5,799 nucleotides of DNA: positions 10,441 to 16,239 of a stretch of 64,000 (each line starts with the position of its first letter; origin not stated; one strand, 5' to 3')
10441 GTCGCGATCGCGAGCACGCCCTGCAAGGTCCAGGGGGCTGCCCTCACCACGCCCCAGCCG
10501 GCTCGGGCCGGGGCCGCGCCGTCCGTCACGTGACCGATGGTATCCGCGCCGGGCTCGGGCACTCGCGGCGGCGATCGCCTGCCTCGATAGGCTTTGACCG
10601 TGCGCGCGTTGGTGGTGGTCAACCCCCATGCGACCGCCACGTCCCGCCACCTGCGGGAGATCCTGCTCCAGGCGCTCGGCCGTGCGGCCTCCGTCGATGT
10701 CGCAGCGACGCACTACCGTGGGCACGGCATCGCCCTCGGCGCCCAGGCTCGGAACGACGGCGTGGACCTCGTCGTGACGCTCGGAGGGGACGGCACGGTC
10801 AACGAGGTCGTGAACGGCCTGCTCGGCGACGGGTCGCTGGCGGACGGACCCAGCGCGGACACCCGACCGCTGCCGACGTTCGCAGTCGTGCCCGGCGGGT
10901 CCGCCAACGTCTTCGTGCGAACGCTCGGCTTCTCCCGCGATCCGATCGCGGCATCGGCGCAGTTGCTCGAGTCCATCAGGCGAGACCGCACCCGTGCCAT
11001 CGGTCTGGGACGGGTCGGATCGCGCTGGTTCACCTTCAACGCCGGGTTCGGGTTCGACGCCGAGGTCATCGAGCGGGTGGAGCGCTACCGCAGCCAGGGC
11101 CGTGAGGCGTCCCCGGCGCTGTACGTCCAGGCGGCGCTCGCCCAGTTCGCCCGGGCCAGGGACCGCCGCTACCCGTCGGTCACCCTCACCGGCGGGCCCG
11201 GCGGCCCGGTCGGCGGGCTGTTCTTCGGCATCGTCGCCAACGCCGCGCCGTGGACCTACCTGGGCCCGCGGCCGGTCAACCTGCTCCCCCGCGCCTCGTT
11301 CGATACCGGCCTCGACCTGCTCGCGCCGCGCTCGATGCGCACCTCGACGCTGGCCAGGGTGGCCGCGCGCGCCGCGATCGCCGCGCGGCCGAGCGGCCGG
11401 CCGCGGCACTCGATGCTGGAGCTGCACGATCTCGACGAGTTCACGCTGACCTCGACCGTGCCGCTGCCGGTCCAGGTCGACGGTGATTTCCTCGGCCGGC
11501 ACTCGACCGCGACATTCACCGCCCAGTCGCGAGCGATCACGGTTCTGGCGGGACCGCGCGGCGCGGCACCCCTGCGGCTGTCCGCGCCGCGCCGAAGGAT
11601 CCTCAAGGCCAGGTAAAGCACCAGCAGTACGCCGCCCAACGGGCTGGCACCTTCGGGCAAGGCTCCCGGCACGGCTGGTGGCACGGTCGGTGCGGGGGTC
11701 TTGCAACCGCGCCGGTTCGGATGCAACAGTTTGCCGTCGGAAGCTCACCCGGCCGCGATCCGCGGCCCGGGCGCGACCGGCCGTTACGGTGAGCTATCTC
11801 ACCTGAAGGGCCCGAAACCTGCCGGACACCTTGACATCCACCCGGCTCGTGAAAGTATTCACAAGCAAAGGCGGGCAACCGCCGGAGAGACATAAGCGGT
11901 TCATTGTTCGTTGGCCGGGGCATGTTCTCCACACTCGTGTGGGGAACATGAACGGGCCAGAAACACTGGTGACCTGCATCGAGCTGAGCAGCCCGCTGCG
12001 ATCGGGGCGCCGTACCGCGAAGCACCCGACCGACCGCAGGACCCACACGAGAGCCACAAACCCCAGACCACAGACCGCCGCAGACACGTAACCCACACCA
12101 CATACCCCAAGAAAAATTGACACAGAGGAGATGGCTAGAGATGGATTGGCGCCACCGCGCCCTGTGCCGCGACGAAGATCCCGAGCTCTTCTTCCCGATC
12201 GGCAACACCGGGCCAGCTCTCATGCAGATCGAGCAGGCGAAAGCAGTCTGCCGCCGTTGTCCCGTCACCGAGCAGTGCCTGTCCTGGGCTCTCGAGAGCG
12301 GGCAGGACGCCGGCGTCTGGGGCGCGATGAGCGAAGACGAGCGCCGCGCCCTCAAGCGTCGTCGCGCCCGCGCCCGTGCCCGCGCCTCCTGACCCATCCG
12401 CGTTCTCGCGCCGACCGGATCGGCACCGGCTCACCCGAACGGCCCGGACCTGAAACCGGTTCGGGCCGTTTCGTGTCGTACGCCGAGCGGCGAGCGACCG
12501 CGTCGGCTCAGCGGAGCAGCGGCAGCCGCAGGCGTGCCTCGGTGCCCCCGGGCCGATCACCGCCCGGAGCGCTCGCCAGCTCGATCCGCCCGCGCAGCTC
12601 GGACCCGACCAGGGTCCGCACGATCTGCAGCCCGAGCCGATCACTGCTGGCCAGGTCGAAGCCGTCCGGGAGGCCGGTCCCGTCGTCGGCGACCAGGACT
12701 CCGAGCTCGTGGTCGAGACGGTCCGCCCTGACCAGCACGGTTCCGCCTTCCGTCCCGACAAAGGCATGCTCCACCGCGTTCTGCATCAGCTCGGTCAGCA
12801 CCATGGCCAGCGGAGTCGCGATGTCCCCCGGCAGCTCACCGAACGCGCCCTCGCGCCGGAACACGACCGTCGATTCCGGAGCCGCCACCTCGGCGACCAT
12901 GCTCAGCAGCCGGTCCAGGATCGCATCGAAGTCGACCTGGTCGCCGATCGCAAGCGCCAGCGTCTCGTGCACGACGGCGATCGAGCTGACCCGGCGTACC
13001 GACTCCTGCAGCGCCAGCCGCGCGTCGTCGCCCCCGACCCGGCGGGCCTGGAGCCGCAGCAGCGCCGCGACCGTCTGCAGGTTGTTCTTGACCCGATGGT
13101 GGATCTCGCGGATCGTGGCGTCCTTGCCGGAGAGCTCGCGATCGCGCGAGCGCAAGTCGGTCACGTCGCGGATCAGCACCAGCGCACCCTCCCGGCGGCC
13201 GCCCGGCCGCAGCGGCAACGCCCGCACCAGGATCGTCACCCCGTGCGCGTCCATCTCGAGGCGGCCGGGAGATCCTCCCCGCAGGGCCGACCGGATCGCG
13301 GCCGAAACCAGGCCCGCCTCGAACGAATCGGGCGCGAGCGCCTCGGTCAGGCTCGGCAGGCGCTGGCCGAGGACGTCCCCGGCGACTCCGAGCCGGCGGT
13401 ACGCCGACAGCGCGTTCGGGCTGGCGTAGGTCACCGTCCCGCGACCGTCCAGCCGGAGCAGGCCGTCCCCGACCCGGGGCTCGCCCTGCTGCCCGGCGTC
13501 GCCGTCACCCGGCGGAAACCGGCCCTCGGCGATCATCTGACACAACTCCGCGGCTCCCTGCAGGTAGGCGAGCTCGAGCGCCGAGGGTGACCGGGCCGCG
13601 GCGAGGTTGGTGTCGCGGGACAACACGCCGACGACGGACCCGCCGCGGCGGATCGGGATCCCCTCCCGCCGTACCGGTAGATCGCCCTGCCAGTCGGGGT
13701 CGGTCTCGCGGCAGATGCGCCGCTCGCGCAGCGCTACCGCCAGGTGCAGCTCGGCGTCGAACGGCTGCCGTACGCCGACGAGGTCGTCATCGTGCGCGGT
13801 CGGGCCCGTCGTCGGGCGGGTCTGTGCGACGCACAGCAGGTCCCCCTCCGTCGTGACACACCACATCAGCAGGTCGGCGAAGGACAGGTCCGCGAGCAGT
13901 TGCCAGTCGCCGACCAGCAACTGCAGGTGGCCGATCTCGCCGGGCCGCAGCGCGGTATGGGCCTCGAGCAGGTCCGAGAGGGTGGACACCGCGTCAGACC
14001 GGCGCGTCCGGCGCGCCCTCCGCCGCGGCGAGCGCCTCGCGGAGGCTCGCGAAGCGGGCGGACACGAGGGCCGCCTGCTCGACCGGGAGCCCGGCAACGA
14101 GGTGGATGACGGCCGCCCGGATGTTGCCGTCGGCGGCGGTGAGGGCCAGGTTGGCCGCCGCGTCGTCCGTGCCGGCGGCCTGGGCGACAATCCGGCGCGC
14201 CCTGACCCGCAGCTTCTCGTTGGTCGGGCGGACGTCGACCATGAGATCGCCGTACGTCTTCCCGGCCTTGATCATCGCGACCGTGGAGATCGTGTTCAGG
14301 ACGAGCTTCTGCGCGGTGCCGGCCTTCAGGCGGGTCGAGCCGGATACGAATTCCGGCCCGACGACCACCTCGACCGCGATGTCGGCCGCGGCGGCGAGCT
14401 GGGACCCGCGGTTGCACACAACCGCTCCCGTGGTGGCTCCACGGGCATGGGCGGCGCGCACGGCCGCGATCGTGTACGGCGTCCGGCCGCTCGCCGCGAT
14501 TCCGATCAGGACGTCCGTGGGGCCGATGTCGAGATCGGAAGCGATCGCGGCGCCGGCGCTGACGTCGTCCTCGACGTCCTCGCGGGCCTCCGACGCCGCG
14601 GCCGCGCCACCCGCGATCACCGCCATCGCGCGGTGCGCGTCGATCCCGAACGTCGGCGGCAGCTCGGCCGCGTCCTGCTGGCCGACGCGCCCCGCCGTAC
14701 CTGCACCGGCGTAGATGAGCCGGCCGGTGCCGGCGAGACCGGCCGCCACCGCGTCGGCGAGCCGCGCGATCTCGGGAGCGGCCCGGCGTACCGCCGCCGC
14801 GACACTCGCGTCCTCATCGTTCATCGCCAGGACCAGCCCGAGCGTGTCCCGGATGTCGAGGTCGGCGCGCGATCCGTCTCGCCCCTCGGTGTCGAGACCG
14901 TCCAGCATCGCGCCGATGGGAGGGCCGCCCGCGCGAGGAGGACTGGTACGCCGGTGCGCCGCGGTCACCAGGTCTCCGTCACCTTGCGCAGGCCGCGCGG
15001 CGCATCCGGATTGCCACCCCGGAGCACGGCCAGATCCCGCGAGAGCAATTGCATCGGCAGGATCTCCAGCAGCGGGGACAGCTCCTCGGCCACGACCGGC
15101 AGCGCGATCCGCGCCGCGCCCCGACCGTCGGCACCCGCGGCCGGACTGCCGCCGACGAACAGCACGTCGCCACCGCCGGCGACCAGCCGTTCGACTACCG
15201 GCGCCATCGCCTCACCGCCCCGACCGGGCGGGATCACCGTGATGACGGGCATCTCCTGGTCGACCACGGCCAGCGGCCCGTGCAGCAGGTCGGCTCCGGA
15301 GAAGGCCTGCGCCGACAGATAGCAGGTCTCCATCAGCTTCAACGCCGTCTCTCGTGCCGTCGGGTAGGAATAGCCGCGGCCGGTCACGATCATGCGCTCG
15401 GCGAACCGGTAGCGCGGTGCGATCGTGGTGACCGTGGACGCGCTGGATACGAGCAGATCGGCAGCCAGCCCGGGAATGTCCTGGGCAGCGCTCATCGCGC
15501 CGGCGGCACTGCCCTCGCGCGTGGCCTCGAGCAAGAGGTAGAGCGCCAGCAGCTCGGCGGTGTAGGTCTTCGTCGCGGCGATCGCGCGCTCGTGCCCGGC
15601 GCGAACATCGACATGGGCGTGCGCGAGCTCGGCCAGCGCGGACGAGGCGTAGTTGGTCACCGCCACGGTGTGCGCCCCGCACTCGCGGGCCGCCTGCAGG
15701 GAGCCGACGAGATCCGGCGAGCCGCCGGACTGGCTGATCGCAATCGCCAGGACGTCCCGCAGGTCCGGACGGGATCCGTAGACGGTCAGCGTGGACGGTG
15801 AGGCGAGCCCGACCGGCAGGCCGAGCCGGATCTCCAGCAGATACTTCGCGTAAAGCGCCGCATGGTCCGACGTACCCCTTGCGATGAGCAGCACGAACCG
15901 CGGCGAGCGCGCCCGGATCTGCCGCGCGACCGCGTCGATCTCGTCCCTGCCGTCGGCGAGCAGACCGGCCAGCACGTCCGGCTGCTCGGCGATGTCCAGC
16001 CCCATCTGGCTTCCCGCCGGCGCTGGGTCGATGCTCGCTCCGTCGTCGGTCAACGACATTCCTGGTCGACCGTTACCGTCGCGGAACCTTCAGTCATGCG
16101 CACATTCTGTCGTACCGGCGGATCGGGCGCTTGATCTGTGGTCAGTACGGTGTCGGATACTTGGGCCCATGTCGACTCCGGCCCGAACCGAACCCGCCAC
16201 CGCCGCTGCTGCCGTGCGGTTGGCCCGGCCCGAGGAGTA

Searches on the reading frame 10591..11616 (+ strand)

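Call 53: search_protein_families(library=pfam, proteins=[window:10591-11616:+], max_evalue=0.00001)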
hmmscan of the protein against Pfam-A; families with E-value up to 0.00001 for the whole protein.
window:10591-11616:+ (341 aa): 1 family
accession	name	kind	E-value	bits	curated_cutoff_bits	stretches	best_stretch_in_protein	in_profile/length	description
PF00781.29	DAGK_cat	-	8.7e-24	83.9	23.6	1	5-140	1-123/125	Diacylglycerol kinase catalytic domain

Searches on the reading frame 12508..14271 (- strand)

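Call 53: search_protein_families(library=pfam, proteins=[window:12508-14271:-], max_evalue=0.00001)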
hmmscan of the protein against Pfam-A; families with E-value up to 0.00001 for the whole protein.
window:12508-14271:- (587 aa): 6 families
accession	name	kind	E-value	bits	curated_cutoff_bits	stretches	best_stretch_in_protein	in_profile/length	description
PF12282.15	GAF_PdtaS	-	4.1e-49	166.6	23.7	1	98-238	1-143/145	Histidine kinase PdtaS, GAF domain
PF07568.18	HisKA_2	-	3.1e-22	78.9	22.3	1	389-460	1-73/76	Histidine kinase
PF02518.31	HATPase_c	-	8.9e-11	42.7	26.4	1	486-585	4-109/111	Histidine kinase-, DNA gyrase B-, and HSP90-like ATPase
PF08448.16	PAS_4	-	7.9e-07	29.7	23.1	1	267-374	4-109/110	PAS fold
PF07536.20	HWE_HK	-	2.4e-06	28.7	22.8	1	389-460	1-70/83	HWE histidine kinase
PF13581.12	HATPase_c_2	-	2.5e-06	28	27.4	1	479-539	23-83/127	Histidine kinase-like ATPase domain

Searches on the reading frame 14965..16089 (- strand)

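Call 52: search_protein_families(library=pfam, proteins=[window:14965-16089:-], max_evalue=0.00001)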
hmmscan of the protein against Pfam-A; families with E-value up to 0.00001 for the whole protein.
window:14965-16089:- (374 aa): 1 family
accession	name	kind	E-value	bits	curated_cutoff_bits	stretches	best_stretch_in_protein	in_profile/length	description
PF01380.27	SIS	-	6.5e-31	107.3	25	2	66-188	8-130/131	SIS domain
